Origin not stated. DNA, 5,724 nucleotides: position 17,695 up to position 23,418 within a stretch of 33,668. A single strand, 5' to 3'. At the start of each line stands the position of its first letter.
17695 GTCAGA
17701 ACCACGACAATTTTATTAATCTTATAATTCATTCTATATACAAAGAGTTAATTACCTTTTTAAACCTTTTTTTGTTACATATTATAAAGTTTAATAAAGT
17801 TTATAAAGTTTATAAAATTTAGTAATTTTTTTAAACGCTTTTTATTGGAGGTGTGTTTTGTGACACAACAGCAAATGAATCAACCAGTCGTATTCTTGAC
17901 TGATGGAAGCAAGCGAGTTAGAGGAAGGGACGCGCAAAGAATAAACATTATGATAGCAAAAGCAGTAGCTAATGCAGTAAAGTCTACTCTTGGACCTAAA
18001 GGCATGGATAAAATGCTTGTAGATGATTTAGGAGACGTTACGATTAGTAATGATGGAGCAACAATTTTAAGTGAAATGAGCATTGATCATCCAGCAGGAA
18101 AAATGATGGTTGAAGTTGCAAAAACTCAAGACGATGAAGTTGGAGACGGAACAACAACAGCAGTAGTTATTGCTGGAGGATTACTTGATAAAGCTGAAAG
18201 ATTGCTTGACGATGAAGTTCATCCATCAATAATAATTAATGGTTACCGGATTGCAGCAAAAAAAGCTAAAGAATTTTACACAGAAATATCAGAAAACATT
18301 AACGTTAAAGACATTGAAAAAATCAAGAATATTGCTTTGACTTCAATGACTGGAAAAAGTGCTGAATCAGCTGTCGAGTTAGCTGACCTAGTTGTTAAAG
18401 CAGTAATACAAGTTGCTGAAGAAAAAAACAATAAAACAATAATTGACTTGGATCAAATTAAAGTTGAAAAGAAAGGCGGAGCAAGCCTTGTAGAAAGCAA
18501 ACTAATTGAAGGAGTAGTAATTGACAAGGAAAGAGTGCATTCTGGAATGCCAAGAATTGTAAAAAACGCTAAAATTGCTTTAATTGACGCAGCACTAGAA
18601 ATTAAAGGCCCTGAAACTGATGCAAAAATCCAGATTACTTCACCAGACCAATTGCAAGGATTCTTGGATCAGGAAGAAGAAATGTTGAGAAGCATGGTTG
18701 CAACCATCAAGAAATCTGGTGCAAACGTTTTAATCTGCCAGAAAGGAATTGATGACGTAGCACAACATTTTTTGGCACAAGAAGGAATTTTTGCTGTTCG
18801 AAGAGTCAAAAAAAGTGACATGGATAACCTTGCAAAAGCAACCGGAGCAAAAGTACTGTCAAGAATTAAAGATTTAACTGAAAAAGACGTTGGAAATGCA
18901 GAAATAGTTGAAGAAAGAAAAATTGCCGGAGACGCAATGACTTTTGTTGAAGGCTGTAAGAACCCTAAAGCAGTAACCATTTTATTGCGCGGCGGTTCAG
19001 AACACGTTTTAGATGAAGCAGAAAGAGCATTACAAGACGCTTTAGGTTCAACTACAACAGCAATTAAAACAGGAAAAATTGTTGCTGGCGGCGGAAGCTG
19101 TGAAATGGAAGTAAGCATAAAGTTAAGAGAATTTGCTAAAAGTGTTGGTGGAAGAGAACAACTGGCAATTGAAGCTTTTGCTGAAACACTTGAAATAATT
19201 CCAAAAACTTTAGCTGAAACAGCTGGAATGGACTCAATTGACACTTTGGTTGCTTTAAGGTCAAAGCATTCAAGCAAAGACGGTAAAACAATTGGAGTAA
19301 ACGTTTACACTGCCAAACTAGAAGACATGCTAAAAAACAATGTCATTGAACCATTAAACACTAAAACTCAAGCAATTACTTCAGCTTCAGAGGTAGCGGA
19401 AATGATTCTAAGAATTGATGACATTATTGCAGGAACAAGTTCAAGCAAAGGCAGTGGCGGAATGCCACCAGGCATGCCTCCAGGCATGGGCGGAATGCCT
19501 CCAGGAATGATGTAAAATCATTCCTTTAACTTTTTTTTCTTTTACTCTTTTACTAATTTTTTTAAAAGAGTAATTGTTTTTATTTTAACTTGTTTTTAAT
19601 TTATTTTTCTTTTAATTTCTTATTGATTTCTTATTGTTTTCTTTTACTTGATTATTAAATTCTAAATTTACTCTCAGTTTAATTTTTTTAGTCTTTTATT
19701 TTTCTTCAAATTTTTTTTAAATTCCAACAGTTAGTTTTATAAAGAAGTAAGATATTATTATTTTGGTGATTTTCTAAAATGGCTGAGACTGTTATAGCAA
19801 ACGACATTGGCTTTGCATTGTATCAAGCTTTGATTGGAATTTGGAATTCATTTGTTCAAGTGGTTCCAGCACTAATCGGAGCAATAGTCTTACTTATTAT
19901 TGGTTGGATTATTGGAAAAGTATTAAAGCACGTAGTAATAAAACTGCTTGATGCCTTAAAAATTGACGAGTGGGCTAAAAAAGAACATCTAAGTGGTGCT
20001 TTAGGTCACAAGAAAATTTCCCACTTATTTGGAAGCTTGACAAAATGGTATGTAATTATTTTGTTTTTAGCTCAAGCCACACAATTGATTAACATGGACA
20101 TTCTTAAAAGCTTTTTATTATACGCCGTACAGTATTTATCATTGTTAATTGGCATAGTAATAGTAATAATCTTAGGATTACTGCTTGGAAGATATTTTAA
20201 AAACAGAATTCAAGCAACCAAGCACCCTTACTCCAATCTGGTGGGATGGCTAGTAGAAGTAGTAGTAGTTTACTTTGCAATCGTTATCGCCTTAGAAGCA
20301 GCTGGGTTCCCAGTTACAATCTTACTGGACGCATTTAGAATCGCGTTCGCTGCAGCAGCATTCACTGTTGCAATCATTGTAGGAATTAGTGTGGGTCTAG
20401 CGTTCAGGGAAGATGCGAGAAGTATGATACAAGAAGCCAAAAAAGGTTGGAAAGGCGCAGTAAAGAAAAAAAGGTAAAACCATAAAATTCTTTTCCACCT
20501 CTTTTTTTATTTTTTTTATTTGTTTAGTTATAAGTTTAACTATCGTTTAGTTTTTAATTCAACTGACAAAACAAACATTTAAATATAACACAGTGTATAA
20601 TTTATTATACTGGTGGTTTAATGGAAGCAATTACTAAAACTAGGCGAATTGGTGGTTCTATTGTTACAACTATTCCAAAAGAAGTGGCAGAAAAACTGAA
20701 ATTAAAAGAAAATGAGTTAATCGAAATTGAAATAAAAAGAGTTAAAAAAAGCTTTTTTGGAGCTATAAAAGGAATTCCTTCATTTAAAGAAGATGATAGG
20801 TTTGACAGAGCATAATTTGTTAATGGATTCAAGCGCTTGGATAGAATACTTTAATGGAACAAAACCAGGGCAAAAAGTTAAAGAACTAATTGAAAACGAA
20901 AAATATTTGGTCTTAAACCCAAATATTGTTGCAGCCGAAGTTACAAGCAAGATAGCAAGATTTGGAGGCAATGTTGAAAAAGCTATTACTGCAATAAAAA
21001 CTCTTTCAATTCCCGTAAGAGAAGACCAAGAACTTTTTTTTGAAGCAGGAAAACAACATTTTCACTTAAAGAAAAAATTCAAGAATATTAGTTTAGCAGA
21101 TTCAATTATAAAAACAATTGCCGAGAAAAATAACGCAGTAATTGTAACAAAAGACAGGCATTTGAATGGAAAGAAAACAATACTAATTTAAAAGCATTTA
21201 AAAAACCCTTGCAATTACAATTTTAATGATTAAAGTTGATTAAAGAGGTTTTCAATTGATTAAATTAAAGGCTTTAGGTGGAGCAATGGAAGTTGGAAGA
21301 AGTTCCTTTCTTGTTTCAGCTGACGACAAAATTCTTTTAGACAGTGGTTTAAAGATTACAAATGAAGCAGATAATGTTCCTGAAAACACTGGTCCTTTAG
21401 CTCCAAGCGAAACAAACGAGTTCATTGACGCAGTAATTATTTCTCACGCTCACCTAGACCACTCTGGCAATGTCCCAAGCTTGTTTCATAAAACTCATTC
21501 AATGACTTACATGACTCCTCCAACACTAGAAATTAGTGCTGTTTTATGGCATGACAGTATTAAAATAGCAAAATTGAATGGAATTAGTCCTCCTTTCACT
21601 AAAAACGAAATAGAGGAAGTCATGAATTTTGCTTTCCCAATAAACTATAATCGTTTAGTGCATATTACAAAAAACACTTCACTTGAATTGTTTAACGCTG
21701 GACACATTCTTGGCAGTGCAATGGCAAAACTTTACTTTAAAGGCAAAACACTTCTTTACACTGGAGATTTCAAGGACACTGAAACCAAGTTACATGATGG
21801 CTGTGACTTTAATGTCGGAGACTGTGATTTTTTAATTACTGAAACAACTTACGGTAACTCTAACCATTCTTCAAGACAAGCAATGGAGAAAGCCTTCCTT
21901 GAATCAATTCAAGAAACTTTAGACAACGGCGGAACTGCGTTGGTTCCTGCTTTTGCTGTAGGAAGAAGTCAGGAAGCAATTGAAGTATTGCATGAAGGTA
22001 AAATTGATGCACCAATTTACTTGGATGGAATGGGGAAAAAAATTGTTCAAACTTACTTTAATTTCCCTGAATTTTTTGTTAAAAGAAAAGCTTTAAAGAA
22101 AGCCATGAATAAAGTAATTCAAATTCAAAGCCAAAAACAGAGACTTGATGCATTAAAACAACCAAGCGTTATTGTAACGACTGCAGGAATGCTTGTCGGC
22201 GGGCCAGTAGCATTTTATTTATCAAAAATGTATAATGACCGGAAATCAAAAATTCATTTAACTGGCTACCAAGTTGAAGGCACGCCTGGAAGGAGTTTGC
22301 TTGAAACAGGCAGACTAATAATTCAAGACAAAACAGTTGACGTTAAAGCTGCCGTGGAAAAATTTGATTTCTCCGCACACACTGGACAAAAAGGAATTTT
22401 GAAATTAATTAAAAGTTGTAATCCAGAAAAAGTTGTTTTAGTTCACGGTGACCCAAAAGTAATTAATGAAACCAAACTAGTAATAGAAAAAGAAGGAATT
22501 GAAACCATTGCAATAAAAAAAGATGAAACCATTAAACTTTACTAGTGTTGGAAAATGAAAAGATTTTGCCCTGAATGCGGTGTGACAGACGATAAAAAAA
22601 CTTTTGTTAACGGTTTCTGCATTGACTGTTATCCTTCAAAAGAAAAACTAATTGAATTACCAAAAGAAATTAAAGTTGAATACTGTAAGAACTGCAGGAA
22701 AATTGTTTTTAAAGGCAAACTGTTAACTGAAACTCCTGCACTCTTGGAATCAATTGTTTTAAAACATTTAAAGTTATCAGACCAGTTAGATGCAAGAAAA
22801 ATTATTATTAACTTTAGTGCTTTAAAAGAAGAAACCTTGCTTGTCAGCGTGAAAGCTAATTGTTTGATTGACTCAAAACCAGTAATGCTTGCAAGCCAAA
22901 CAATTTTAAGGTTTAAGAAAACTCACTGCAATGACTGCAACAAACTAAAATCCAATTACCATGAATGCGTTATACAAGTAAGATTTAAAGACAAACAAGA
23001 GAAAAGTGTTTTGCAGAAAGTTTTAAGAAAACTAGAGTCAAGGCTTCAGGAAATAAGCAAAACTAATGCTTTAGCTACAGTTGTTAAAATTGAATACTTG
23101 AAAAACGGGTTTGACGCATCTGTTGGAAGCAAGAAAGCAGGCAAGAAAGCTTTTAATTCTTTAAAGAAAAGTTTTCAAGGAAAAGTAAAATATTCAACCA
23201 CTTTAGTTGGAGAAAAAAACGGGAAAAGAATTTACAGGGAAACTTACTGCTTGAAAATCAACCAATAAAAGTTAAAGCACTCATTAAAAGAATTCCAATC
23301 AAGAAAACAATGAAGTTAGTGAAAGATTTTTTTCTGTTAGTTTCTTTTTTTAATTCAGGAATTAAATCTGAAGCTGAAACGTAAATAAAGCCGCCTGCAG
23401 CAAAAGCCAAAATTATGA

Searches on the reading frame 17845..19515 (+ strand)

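Call 17: search_protein_families(library=pfam, proteins=[window:17845-19515:+], max_evalue=0.01)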
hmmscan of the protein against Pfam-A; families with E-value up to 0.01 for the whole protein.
window:17845-19515:+ (556 aa): 1 family
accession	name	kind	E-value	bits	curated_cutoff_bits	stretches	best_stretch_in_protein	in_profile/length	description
PF00118.29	Cpn60_TCP1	-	1.6e-177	591.5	34.3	1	41-529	1-487/490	TCP-1/cpn60 chaperonin family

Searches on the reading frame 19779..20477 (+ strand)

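Call 17: search_protein_families(library=pfam, proteins=[window:19779-20477:+], max_evalue=0.01)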
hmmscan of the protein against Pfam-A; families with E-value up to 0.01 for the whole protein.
window:19779-20477:+ (232 aa): 2 families
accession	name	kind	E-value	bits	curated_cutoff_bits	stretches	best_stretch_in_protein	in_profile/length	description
PF05552.17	MS_channel_1st_1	-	1.3e-12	47.9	22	1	16-64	1-49/50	Mechanosensitive ion channel, conserved TM helix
PF22765.1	DUF7010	-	0.0014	19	27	1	104-172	27-96/172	Family of unknown function (DUF7010)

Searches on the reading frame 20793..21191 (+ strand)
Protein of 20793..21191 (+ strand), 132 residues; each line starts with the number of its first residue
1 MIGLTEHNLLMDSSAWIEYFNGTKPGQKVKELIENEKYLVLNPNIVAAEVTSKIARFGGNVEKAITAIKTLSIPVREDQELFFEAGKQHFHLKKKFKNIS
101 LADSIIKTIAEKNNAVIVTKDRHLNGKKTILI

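Call 17: search_protein_families(library=pfam, proteins=[window:20793-21191:+], max_evalue=0.01)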
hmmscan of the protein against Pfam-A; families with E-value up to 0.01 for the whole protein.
window:20793-21191:+ (132 aa): 1 family
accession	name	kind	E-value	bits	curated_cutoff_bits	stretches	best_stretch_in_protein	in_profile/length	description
PF01850.27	PIN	-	9.7e-11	42.8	23.6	1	10-124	2-114/120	PIN domain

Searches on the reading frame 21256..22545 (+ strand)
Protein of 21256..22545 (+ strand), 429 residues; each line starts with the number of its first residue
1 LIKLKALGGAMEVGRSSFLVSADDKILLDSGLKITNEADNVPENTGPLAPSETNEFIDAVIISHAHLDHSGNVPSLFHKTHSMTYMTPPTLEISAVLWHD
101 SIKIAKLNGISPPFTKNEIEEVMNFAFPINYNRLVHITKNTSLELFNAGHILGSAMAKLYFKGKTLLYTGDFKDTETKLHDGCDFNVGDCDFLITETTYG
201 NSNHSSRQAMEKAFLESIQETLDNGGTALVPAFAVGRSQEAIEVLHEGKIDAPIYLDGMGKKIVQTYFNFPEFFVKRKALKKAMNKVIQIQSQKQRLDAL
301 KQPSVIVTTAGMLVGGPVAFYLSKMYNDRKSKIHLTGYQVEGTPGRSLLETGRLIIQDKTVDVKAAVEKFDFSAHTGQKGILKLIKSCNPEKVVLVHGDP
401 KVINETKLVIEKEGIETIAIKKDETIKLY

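Call 17: search_protein_families(library=pfam, proteins=[window:21256-22545:+], max_evalue=0.01)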
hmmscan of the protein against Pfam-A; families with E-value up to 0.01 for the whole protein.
window:21256-22545:+ (429 aa): 5 families
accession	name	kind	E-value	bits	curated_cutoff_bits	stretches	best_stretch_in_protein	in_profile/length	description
PF10996.14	Beta-Casp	-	5.9e-18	66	27.7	1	247-348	14-120/120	Beta-Casp domain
PF07521.17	RMMBL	-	6e-15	55.4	21.6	1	361-418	2-61/63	Zn-dependent metallo-hydrolase RNA specificity domain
PF12706.13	Lactamase_B_2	-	3e-11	43.7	27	1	26-204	3-174/200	Beta-lactamase superfamily domain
PF00753.33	Lactamase_B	-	1.6e-09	38.4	22.7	1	16-176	7-154/196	Metallo-beta-lactamase superfamily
PF16661.11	Lactamase_B_6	-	4.8e-09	36.3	27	1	25-185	8-175/193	Metallo-beta-lactamase superfamily domain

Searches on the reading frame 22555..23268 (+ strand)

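Call 17: search_protein_families(library=pfam, proteins=[window:22555-23268:+], max_evalue=0.01)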
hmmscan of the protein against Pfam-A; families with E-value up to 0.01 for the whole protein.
window:22555-23268:+ (237 aa): 2 families
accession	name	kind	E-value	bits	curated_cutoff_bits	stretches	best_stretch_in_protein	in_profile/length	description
PF04981.18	NMD3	-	1.3e-36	126.8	24.9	1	5-235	1-243/243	NMD3 family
PF04032.22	Rpr2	-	0.0056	17.4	29.3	0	28-55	32-59/90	RNAse P Rpr2/Rpp21/SNM1 subunit domain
